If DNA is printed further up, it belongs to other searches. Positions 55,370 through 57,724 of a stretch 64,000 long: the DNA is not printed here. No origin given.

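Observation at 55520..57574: Unusual cNMP-binding / pseudo-MinD / patatin domain architecture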

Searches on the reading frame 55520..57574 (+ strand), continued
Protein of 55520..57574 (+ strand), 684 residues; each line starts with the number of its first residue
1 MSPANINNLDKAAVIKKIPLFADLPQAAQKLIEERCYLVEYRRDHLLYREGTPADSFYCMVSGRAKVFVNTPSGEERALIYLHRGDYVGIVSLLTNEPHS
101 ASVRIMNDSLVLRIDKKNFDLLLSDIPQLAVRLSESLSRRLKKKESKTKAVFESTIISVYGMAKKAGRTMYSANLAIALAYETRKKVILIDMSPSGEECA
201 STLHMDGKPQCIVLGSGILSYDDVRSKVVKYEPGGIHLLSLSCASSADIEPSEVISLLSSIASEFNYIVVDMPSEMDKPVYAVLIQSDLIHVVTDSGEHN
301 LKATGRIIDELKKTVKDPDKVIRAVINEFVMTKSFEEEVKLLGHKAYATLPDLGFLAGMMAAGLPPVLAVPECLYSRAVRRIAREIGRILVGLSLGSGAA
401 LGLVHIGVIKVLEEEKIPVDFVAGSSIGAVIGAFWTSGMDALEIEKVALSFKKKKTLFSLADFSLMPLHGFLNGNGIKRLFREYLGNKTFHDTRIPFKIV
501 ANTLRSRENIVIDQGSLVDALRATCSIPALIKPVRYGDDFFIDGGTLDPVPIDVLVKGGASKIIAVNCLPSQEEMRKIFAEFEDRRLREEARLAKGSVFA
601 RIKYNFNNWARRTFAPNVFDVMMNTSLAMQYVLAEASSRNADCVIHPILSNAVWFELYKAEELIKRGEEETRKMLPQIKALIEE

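Call 37: find_related_loci(query=A1, collection=genome_contigs, flank=8000)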
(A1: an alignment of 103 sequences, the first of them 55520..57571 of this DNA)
Query A1 (684 aa) in genome_contigs; peptide patterns used: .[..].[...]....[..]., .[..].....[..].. (x = any residue, [..] = any of these).
600 stretches matched a pattern (row limit reached: there are more); 565 encode a relative of the query (tblastn E <= 1e-3); the best 80 are kept; 80 distinct loci.
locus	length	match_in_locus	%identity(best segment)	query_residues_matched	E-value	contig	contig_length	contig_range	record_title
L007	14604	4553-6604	94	1-684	0e+0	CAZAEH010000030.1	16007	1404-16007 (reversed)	MAG TPA_asm: uncultured Planctomycetia bacterium isolate binchicken_co117_58 genome assembly, contig: NODE_6743_length_1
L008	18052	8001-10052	80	1-684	0e+0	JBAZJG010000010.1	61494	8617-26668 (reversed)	MAG: Candidatus Omnitrophota bacterium isolate SO_2017_LW4_113 scaffold_1297_c1_LW137-91_2017, whole genome shotgun sequ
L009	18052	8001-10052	79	1-684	0e+0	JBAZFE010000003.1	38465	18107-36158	MAG: Candidatus Omnitrophota bacterium isolate SO_2017_LW3_142 NODE_2488_length_38465_cov_2.981141_LW162_2017, whole gen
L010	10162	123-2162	71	1-682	0e+0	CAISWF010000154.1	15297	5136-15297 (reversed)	MAG: Candidatus Omnitrophica bacterium isolate E3_bin-509 genome assembly, contig: bin-509:154/171, whole genome shotgun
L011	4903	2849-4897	67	1-684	0e+0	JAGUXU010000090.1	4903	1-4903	MAG: Candidatus Omnitrophota bacterium isolate DeMMO4_7 c_000000015694, whole genome shotgun sequence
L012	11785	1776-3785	43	10-684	0e+0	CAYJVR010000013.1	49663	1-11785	MAG TPA_asm: uncultured Planctomycetia bacterium isolate ERP125453_co1_218 genome assembly, contig: NODE_480_length_4966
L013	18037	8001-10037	43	3-682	5e-177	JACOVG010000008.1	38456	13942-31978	MAG: Candidatus Omnitrophota bacterium isolate NC_groundwater_94_Ag_S2p5_63_724 S_2p5_S6_170907_scaffold_698194, whole g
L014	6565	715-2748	42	4-682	7e-174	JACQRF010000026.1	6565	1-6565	MAG: Candidatus Omnitrophota bacterium isolate NC_groundwater_1352_Ag_S-0.2um_68_36 S_p2_S4_coassembly_k141_564420, whol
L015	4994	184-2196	42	10-684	2e-174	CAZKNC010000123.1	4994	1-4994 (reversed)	MAG TPA_asm: uncultured Planctomycetia bacterium isolate binchicken_co95_84 genome assembly, contig: NODE_10217_length_4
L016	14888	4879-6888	41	3-679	3e-167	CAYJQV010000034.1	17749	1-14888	MAG TPA_asm: uncultured Planctomycetia bacterium isolate ERP125453_co1_223 genome assembly, contig: NODE_3196_length_177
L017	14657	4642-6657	40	11-684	7e-165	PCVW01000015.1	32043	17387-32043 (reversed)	MAG: Candidatus Omnitrophica bacterium CG11_big_fil_rev_8_21_14_0_20_64_10 CG11_8_21_14_0.20_scaffold_2396_c, whole geno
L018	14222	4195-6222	40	3-682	2e-163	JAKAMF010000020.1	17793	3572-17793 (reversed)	MAG: bacterium isolate WY5.bin157 NODE_5111_length_17793_cov_1.361825, whole genome shotgun sequence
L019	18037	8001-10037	40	5-682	2e-161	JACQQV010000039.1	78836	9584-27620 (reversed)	MAG: Candidatus Omnitrophota bacterium isolate NC_groundwater_1342_Ag_S-0.2um_51_121 S_p2_S4_coassembly_k141_2104203, wh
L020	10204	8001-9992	40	9-684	2e-159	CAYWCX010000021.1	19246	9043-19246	MAG TPA_asm: uncultured Planctomycetales bacterium isolate SRP098346_co1_343 genome assembly, contig: NODE_2772_length_1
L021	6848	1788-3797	38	6-684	2e-159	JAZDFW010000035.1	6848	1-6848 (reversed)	MAG: Candidatus Omnitrophota bacterium isolate MEGAHIT-group-0.225 k141_8673976, whole genome shotgun sequence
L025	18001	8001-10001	39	4-684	4e-157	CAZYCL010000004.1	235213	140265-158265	MAG TPA_asm: uncultured Planctomycetales bacterium isolate binchicken_co44_116 genome assembly, contig: NODE_43_length_2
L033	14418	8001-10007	37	9-684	9e-154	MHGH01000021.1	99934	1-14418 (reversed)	MAG: Omnitrophica WOR_2 bacterium RBG_13_41_10 RBG_13_scaffold_88, whole genome shotgun sequence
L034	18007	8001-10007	38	9-684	9e-154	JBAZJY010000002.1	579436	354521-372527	MAG: Candidatus Omnitrophota bacterium isolate SO_2017_LW4_130 scaffold_41_c1_LW137-91_2017, whole genome shotgun sequen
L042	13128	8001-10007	38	8-684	6e-150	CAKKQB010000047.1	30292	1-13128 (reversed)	Omnitrophica bacterium GWA2_41_15 isolate Hainich-Omni-XXVI genome assembly, contig: Omni_Hai_XXVI_Hain_H43_02um_R3_573_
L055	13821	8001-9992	36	13-684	8e-146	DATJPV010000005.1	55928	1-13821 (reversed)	MAG TPA_asm: Patescibacteria group bacterium isolate SMAG_U14922 k141_1991008, whole genome shotgun sequence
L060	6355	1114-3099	37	14-684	5e-144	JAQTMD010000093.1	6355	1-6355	MAG: Candidatus Omnitrophota bacterium isolate STA_32 NODE_28371_length_6355_cov_2.365125_Sandtown_A, whole genome shotg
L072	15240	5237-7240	36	9-684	4e-141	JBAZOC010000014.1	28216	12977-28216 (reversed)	MAG: Candidatus Omnitrophota bacterium isolate SO_2017_LW4_85 scaffold_3572_c1_LW137-91_2017, whole genome shotgun seque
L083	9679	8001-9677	40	9-570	1e-138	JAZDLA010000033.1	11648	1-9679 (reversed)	MAG: Candidatus Omnitrophota bacterium isolate MEGAHIT-group-0.561 k141_1213082, whole genome shotgun sequence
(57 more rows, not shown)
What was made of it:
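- Checked: So do the best 80 loci found among GTDB species genomes (call 37).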

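Call 43: search_protein_families(library=pfam, proteins=[L072:7317-7775:+, L042:10523-10831:+, L083:6770-7987:+, L025:5968-6426:+, L034:11200-12765:+, L033:4799-5992:+, L060:5217-5624:+, L033:3636-4244:+, L055:10428-10898:+], max_evalue=0.01)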
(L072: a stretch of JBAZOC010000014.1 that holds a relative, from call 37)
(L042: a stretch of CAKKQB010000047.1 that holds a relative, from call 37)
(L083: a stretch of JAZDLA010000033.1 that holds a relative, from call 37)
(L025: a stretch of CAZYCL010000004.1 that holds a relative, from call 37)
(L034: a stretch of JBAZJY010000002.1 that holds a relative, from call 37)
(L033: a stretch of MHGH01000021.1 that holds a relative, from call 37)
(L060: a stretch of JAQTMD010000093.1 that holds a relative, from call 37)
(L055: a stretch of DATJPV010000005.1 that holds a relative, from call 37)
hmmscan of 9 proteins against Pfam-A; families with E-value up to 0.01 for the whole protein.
L072:7317-7775:+ (153 aa): 0 families

L042:10523-10831:+ (103 aa): 1 family
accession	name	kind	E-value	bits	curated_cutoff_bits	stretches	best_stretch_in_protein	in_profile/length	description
PF03819.22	MazG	-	0.001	19.8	22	1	34-90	5-64/74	MazG nucleotide pyrophosphohydrolase domain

L083:6770-7987:+ (406 aa): 1 family
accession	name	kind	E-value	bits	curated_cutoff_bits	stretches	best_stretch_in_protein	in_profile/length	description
PF00232.24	Glyco_hydro_1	-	8.7e-81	272.1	22.6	2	3-245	4-250/453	Glycosyl hydrolase family 1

L025:5968-6426:+ (153 aa): 3 families
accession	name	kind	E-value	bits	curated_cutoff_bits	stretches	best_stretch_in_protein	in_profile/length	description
PF01471.23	PG_binding_1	-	1.6e-19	70.2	23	1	91-142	6-57/57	Putative peptidoglycan binding domain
PF09374.15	PG_binding_3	-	5e-05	23.9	24.6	0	126-142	15-31/76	Predicted Peptidoglycan domain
PF08823.16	PG_binding_2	-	0.0026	18.4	21.1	1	91-128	19-56/74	Putative peptidoglycan binding domain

L034:11200-12765:+ (522 aa): 1 family
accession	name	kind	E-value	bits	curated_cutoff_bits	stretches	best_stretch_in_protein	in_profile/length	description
PF00209.24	SNF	-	7.6e-54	183.7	27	2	165-466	180-479/524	Sodium:neurotransmitter symporter family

L033:4799-5992:+ (398 aa): 2 families
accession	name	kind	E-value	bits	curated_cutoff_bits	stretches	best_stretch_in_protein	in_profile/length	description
PF05977.19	MFS_3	-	2.4e-69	234.6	27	1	2-397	4-397/524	Transmembrane secretion effector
PF07690.21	MFS_1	-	3.9e-45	154.7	33.4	2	14-351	2-340/347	Major Facilitator Superfamily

L060:5217-5624:+ (136 aa): 1 family
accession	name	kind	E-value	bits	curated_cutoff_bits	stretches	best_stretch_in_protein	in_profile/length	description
PF12092.13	DUF3568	-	0.00011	22.7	23.2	1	8-103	5-103/124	Protein of unknown function (DUF3568)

L033:3636-4244:+ (203 aa): 13 families
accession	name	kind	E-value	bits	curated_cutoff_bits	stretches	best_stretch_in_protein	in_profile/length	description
PF12838.12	Fer4_7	-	2e-12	47.8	27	1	47-97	2-51/52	4Fe-4S dicluster domain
PF00037.32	Fer4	-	9.1e-11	41.5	21.1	2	41-62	2-23/24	4Fe-4S binding domain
PF14697.11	Fer4_21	-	1.6e-08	35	35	1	43-100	4-57/59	4Fe-4S dicluster domain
PF13187.11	Fer4_9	-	2.3e-08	34.4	27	2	46-97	1-50/52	4Fe-4S dicluster domain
PF13237.11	Fer4_10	-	5.7e-08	33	25.5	2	41-95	3-53/53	4Fe-4S dicluster domain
PF12837.12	Fer4_6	-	7.4e-06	26.1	25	2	40-62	2-24/24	4Fe-4S binding domain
PF12797.12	Fer4_2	-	1.6e-05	25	24.5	1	39-59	2-22/22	4Fe-4S binding domain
PF13459.11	Fer4_15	-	0.00011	23.2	22.4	0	81-97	5-19/66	4Fe-4S single cluster domain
PF13484.11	Fer4_16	-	0.00013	23.1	30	1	47-69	2-24/66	4Fe-4S double cluster binding domain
PF13183.11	Fer4_8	-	0.00027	21.8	27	1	45-96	3-66/68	4Fe-4S dicluster domain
PF25160.1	LdpA_Fe-S-bd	-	0.00085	19.5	27.6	1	43-63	24-44/49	LdpA Fe-S cluster-binding domain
PF12800.12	Fer4_4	-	0.0029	18.3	24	1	45-58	2-15/17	4Fe-4S binding domain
PF13534.11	Fer4_17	-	0.0052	17.8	22.2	1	47-96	2-58/61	4Fe-4S dicluster domain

L055:10428-10898:+ (157 aa): 1 family
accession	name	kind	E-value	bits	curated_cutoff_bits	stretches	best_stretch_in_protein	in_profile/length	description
PF01750.23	HycI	-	3.8e-16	59.5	23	1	33-145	7-123/130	Hydrogenase maturation protease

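Call 74: search_protein_families(library=padloc, proteins=[window:55520-57574:+], max_evalue=0.01)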
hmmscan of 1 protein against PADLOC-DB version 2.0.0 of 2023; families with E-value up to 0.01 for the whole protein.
window:55520-57574:+ (684 aa): 7 families
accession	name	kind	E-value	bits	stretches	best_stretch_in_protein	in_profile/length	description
PDLC02371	PycTIR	-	6.1e-13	46.8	1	21-154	23-151/288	-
PDLC00731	Effector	-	1.3e-12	45.3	1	24-151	29-151/306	TIR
PDLC00732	Effector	-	5.9e-10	36.5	1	18-150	19-146/301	TIR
PDLC00758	Effector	-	1.7e-05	22.3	1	393-546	9-183/331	Phospholipase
PDLC00734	PycC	-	0.00028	18.1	1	21-144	18-138/374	Pycsar cyclase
PDLC00730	Effector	-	0.00045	17.5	1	27-144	48-161/299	TIR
PDLC00757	Effector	-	0.0013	16.2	1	393-545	13-187/331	Phospholipase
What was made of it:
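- On CBASS / Pycsar effector: PADLOC gives only domain-level hits (call 74).
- PADLOC domain-level hits to the sensor domain of Pycsar effectors (6.1e-13) and to phospholipase effectors (1.7e-5) (call 74).
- Tried and rejected: A defence effector (call 74 and gene context).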
